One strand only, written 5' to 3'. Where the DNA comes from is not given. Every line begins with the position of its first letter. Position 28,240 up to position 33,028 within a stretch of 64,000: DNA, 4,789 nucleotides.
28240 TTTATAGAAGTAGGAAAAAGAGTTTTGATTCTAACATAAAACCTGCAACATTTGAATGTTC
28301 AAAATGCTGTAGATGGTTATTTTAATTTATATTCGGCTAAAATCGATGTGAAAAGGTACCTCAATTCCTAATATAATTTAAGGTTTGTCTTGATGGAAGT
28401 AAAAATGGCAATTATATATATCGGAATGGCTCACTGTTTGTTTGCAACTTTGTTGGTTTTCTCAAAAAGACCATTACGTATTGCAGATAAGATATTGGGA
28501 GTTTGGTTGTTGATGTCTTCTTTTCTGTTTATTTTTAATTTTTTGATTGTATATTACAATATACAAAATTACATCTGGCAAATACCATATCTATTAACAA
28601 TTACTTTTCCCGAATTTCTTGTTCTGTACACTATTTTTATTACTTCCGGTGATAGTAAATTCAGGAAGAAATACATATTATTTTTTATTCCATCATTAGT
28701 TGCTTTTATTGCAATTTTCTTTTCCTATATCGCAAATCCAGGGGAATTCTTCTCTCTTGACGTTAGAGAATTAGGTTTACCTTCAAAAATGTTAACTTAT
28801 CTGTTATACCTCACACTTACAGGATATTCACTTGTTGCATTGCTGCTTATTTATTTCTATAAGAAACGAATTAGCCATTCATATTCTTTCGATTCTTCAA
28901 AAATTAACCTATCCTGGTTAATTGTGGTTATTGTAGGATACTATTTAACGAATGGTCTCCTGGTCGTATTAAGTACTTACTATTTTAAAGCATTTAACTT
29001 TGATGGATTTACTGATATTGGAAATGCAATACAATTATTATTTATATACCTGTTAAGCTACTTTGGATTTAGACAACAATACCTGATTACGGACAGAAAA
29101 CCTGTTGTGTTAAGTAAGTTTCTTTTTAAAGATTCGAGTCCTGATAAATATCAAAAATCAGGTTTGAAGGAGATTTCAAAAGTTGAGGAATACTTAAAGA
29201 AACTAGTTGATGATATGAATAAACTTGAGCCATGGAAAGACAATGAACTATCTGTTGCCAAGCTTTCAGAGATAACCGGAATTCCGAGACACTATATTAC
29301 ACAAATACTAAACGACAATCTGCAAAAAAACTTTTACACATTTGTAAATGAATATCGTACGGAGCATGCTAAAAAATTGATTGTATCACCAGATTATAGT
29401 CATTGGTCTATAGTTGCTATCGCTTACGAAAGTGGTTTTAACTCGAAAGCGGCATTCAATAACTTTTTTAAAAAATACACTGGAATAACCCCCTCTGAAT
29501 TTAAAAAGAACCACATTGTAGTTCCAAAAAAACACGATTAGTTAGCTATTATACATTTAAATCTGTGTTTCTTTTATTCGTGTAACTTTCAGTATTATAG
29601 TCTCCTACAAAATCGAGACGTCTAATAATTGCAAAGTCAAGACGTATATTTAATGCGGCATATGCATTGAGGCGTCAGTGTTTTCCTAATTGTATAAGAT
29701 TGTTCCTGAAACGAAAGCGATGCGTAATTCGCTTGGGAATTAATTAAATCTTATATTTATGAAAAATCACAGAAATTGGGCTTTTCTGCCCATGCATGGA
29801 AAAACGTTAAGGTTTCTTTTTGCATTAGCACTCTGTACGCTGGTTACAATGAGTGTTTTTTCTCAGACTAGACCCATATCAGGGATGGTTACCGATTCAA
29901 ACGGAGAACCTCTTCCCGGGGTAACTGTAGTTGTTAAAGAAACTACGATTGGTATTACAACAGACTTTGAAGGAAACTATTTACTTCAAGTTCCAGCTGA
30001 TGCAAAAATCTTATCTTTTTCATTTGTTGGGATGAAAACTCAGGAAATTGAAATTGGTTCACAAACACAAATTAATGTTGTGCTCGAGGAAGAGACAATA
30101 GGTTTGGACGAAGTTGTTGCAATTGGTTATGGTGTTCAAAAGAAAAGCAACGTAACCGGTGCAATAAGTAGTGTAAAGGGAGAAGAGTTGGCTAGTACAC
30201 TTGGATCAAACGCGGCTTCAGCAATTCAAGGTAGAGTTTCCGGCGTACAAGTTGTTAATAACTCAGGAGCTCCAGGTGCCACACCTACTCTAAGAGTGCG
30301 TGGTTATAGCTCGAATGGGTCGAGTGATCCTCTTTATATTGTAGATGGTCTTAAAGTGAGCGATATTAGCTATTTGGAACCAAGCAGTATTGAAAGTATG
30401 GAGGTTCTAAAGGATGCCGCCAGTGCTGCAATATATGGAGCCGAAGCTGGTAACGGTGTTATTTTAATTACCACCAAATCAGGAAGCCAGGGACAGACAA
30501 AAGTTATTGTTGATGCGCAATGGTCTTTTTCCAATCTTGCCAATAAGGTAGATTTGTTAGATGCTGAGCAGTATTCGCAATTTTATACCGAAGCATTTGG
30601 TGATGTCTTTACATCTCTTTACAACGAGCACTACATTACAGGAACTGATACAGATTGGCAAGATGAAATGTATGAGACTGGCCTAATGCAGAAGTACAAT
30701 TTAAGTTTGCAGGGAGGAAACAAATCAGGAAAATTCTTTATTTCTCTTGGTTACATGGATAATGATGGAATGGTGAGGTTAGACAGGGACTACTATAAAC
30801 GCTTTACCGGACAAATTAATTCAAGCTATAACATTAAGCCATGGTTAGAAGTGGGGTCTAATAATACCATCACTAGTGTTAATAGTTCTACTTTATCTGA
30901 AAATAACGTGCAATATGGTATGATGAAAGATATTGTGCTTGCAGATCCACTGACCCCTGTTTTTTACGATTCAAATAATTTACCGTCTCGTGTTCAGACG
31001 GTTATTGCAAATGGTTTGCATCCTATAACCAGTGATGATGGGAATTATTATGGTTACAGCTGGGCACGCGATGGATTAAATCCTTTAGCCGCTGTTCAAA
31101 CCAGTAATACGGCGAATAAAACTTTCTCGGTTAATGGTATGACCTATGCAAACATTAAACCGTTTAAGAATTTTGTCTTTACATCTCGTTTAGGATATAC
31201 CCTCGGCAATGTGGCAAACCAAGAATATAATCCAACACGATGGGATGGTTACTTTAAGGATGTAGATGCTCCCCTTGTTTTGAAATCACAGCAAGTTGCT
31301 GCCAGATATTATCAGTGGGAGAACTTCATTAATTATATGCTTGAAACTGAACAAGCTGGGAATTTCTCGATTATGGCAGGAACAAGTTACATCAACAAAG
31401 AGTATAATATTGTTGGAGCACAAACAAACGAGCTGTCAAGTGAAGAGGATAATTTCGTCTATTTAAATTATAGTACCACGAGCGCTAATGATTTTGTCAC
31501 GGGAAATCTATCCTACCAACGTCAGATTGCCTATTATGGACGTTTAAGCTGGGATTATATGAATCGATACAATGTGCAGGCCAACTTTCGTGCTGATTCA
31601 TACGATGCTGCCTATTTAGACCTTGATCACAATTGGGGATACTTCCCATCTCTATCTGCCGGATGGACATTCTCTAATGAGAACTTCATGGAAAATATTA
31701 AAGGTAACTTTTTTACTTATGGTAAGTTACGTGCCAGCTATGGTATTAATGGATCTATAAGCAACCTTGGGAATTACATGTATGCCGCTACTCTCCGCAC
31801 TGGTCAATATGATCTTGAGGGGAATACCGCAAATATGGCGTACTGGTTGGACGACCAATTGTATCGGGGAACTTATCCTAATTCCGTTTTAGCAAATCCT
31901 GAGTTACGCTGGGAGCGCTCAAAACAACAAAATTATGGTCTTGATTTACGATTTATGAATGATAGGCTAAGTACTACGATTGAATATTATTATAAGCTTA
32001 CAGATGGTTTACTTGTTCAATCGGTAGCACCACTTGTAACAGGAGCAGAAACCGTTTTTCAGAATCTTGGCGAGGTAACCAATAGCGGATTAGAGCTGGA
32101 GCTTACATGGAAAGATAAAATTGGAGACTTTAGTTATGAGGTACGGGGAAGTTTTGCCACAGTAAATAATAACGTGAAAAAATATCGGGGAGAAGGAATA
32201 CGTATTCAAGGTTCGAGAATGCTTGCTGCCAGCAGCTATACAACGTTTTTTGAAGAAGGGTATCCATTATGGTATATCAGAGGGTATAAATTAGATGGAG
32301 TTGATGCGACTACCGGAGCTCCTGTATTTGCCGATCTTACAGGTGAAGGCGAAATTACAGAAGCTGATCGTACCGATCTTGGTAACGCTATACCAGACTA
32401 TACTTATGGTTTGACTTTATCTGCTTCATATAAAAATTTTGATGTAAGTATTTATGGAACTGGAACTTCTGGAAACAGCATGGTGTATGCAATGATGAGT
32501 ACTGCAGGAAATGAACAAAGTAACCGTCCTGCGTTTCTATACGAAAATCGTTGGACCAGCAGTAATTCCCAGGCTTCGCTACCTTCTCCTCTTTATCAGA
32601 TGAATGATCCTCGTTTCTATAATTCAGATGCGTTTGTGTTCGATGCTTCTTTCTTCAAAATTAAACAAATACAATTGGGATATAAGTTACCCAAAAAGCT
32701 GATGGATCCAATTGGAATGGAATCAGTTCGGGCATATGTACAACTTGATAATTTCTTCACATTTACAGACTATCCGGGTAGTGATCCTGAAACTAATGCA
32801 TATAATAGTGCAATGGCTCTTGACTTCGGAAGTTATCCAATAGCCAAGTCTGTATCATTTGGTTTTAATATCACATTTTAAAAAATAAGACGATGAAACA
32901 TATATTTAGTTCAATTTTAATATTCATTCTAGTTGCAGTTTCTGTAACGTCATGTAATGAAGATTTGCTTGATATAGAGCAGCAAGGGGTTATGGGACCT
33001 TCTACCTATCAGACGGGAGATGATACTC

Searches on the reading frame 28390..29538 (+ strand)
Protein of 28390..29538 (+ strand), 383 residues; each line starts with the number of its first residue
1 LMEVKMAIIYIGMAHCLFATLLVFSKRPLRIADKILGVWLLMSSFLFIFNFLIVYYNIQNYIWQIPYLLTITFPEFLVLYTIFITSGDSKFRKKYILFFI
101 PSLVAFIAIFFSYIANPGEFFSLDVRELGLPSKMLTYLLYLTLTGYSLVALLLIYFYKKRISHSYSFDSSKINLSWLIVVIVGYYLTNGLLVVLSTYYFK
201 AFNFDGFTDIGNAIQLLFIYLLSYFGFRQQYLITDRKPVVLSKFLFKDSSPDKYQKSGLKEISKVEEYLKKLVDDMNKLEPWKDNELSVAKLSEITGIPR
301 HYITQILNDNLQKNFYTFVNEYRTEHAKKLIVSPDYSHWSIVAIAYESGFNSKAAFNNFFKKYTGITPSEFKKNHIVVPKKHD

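Call 10: search_protein_families(library=pfam, proteins=[window:28390-29538:+], max_evalue=0.00001)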
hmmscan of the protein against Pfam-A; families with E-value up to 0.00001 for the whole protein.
window:28390-29538:+ (383 aa): 2 families
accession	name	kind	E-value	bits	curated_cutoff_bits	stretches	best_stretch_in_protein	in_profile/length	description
PF12833.13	HTH_18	-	2.4e-17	63.4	33.6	1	292-373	1-79/80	Helix-turn-helix domain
PF00165.29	HTH_AraC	-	2.3e-06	28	26.6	1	339-371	9-40/42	Bacterial regulatory helix-turn-helix proteins, AraC family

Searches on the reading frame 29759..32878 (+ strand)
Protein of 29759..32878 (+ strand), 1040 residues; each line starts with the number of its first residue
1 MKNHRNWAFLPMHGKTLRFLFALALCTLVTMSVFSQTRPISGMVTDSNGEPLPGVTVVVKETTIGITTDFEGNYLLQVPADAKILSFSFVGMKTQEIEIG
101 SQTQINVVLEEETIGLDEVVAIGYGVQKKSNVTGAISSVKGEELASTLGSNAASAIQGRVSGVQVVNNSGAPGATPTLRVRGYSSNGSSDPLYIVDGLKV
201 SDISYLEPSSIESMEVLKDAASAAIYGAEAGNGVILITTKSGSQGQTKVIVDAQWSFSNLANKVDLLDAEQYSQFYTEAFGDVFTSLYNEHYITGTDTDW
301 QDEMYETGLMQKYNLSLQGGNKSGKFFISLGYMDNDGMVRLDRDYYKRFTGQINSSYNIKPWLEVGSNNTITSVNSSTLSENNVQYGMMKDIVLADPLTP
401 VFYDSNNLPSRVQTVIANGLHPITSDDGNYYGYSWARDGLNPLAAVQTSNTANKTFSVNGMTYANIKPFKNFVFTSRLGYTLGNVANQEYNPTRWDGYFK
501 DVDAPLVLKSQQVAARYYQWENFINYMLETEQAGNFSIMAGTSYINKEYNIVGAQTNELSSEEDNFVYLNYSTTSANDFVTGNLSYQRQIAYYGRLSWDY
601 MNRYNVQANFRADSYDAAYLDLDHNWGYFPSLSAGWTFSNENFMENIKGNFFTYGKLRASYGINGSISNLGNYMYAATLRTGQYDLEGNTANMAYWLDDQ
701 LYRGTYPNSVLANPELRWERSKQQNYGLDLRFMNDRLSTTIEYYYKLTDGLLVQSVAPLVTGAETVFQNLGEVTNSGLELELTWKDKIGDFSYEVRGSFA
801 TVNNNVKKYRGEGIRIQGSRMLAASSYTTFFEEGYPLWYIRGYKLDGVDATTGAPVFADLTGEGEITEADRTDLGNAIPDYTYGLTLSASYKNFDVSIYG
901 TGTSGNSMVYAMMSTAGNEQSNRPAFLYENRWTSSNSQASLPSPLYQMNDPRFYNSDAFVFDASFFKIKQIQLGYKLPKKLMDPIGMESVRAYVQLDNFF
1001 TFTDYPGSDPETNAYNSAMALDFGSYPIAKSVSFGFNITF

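Call 8: search_protein_families(library=pfam, proteins=[window:29759-32878:+], max_evalue=0.00001)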
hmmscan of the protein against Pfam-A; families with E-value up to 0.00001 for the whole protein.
window:29759-32878:+ (1040 aa): 4 families
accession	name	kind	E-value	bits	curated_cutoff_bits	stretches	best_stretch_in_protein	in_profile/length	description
PF13715.12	CarbopepD_reg_2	-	1.2e-20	73.7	32.2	1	40-120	1-87/88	CarboxypepD_reg-like domain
PF07715.20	Plug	-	1.1e-17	64.9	23.9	1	129-234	2-107/107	TonB-dependent Receptor Plug Domain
PF00593.30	TonB_dep_Rec_b-barrel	-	1.4e-14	55.2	27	1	423-898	22-431/436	TonB dependent receptor-like, beta-barrel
PF13620.12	CarboxypepD_reg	-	1.6e-12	48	32.3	1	40-109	2-81/82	Carboxypeptidase regulatory-like domain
